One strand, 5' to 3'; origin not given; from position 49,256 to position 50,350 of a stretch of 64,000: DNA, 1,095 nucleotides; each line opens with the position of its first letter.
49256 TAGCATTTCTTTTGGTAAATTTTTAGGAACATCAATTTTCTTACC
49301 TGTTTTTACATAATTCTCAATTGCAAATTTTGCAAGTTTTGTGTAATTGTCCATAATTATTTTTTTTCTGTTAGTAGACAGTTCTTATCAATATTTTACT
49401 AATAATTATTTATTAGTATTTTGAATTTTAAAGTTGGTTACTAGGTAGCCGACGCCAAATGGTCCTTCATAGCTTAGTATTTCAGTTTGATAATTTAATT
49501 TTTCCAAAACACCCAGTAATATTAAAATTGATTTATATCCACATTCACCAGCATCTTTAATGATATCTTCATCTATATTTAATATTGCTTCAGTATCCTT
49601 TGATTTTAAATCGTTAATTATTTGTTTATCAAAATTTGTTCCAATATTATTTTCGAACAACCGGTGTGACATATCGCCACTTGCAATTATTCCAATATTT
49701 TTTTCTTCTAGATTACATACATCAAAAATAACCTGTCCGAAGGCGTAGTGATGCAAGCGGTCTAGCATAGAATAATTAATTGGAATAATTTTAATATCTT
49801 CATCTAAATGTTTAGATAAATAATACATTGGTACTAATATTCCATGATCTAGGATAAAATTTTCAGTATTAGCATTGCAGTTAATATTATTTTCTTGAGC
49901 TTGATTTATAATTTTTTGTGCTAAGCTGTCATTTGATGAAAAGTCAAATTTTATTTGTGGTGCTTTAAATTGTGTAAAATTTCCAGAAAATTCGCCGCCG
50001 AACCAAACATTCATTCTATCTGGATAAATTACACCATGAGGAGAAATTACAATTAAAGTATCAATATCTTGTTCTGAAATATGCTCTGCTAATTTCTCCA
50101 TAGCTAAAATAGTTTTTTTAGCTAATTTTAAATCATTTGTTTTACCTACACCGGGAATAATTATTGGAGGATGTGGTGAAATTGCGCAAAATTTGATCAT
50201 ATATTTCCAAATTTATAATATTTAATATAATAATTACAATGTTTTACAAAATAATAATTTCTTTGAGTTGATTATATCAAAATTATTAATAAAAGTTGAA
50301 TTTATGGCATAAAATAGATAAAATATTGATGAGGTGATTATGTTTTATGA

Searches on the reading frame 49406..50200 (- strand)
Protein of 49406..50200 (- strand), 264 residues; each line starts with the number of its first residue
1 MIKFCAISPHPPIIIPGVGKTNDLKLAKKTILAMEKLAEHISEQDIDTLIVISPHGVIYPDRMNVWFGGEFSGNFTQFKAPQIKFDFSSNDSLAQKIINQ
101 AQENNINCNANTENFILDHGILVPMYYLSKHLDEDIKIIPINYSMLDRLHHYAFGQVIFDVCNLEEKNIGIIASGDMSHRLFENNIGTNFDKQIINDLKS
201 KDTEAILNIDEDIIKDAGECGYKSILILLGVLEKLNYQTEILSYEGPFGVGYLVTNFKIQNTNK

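Call 61: search_protein_families(library=pfam, max_evalue=0.00001, proteins=[window:49406-50200:-])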
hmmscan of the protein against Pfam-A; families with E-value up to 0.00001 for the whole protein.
window:49406-50200:- (264 aa): 2 families
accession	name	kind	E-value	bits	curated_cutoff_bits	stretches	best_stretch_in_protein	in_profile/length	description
PF02900.23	LigB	-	5.5e-41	140.9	26.3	1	5-254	2-268/269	Catalytic LigB subunit of aromatic ring-opening dioxygenase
PF01875.22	Memo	-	4.5e-13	49.5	27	1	103-245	110-250/269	Memo-like protein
